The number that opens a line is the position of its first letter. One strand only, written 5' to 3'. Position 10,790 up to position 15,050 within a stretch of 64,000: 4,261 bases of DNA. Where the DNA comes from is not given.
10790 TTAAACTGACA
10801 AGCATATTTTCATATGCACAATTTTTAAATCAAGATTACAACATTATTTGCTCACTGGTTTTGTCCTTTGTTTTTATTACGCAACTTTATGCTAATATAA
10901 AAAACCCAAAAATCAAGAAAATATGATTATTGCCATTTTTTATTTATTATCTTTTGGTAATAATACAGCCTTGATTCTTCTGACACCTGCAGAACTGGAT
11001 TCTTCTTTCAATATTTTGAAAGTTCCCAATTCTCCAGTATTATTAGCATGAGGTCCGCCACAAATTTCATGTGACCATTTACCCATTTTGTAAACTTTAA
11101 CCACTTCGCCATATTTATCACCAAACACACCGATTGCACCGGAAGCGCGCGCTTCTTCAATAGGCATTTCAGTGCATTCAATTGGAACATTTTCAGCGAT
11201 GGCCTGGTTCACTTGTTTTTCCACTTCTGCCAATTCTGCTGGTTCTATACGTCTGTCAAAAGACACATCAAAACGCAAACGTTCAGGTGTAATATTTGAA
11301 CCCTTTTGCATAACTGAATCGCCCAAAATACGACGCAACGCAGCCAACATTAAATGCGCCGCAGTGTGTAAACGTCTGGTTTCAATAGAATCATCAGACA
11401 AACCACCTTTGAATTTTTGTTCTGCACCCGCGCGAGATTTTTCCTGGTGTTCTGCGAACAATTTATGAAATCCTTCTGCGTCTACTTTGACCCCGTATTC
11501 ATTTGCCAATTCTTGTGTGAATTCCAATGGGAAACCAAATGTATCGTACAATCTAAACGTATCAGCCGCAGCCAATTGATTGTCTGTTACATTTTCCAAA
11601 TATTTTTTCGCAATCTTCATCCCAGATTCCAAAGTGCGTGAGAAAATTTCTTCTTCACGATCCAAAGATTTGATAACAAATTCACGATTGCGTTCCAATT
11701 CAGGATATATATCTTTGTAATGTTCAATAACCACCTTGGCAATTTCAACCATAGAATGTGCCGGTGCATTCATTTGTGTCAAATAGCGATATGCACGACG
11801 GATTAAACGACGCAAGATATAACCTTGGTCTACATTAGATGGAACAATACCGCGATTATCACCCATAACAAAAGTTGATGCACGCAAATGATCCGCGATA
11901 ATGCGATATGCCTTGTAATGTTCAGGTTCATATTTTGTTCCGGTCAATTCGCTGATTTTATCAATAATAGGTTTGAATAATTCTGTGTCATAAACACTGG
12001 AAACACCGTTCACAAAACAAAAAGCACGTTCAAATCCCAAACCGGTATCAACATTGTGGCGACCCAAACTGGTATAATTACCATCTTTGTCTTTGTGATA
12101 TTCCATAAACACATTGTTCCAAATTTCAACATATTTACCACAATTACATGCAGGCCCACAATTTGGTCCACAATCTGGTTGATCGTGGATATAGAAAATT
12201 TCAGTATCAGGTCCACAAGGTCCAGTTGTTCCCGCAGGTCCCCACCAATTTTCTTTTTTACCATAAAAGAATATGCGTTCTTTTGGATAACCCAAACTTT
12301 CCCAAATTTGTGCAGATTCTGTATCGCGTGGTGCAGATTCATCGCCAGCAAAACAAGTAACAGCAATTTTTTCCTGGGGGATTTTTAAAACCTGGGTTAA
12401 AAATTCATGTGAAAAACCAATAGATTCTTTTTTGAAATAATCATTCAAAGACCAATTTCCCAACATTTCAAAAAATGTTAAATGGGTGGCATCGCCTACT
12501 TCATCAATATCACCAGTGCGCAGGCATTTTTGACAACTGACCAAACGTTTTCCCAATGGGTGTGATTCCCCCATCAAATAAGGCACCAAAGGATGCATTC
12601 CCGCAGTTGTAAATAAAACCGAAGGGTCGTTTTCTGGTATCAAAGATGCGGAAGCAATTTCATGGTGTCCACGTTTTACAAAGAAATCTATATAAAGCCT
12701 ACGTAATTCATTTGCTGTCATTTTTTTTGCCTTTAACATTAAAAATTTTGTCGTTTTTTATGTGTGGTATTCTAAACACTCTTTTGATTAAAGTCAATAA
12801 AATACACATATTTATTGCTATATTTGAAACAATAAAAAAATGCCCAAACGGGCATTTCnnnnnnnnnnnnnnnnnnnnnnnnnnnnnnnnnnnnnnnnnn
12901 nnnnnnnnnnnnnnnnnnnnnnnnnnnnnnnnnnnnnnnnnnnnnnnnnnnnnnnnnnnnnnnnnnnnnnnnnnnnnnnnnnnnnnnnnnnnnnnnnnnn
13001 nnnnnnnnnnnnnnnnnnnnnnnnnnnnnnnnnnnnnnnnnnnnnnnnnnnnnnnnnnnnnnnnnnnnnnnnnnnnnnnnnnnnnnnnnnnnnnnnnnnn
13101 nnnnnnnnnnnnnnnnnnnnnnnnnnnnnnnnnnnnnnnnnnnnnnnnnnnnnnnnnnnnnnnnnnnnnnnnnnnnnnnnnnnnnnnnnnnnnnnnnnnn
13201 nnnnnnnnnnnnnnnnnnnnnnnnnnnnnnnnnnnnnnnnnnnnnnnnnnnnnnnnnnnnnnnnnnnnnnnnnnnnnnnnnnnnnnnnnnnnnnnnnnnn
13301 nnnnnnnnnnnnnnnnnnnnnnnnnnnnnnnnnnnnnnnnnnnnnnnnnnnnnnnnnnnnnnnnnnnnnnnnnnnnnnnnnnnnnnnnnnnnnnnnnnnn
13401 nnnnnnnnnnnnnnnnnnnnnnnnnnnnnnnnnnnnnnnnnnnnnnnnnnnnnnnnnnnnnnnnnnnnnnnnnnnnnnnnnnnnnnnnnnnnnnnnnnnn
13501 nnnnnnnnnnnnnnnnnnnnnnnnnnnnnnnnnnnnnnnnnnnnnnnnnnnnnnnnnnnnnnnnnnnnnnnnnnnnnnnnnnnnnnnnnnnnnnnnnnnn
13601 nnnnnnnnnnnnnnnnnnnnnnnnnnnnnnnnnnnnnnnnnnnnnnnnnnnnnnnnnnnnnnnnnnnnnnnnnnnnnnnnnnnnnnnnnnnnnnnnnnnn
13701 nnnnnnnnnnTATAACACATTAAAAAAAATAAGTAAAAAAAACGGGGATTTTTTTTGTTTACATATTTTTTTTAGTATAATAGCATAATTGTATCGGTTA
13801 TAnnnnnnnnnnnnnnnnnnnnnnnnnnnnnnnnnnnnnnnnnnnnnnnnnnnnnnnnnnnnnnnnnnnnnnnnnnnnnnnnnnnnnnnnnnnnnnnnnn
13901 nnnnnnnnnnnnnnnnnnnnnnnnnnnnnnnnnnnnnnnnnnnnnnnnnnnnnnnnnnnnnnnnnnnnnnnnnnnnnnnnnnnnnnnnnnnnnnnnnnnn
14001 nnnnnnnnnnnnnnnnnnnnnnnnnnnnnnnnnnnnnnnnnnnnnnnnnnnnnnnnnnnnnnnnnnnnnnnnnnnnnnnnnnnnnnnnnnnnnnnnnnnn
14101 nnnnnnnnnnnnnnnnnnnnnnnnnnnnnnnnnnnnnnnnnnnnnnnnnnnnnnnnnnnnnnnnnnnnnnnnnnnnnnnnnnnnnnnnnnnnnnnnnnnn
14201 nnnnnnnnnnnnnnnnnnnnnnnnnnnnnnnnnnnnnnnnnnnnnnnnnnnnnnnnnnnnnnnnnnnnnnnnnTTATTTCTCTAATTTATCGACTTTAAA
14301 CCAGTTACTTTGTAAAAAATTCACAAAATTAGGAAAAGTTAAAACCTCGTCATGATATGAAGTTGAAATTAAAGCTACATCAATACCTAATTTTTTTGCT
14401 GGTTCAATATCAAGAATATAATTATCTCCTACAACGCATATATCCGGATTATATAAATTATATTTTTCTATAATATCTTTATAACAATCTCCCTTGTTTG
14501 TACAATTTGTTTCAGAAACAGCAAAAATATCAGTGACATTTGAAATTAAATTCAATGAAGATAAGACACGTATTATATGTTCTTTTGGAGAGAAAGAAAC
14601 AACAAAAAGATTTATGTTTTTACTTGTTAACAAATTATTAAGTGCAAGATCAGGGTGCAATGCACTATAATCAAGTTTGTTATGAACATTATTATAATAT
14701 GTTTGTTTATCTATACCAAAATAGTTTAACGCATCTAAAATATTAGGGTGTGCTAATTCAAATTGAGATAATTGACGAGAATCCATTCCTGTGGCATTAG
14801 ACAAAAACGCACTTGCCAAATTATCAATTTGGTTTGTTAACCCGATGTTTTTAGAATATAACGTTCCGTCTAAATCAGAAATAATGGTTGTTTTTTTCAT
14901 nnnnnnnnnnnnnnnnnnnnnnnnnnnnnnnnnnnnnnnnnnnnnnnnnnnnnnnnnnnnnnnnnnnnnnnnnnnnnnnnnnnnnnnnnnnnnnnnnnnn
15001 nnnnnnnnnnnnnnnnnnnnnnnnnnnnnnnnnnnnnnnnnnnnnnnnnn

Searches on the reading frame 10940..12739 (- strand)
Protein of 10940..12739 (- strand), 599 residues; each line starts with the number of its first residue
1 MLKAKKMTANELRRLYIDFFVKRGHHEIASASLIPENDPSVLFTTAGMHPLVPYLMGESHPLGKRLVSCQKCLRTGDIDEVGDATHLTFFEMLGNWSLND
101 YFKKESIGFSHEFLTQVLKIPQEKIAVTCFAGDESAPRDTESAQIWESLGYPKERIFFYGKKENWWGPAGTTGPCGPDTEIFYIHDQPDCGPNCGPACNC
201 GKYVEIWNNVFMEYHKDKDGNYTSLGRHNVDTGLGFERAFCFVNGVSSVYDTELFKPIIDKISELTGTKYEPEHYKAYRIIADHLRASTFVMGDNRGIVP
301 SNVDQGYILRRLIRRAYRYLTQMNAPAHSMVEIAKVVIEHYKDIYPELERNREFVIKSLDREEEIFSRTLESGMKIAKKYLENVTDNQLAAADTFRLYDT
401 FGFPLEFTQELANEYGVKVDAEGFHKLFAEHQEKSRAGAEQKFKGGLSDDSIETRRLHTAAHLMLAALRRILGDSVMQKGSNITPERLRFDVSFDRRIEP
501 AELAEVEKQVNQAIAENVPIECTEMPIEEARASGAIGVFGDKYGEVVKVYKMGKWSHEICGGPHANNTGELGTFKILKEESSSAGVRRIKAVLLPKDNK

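Call 8: search_protein_families(library=pfam, proteins=[window:10940-12739:-], max_evalue=0.01)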
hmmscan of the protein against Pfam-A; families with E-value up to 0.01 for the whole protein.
window:10940-12739:- (599 aa): 2 families
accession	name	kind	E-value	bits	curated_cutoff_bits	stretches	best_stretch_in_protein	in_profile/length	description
PF01411.24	tRNA-synt_2c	-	7.5e-138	460.9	30.3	1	11-443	1-436/552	tRNA synthetases class II (A)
PF07973.19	tRNA_SAD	-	8.8e-17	61.3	24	1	547-589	1-43/44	Threonyl and Alanyl tRNA synthetase second additional domain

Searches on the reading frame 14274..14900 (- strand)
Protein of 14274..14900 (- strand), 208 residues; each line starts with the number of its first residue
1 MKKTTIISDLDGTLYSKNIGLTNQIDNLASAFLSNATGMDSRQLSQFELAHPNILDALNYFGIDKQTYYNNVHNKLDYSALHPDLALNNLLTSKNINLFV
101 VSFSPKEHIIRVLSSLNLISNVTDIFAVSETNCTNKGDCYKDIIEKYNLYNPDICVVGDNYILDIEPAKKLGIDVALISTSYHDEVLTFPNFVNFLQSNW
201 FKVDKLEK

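Call 56: search_protein_families(library=pfam, proteins=[window:14274-14900:-], max_evalue=1e-8)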
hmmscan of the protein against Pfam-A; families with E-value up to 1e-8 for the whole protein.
window:14274-14900:- (208 aa): 2 families
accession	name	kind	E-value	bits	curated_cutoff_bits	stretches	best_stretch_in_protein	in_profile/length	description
PF13419.12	HAD_2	-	1.2e-10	42.2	23.8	1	6-177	1-177/178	Haloacid dehalogenase-like hydrolase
PF00702.32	Hydrolase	-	1.9e-10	41.9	26.4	1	5-172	3-191/191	haloacid dehalogenase-like hydrolase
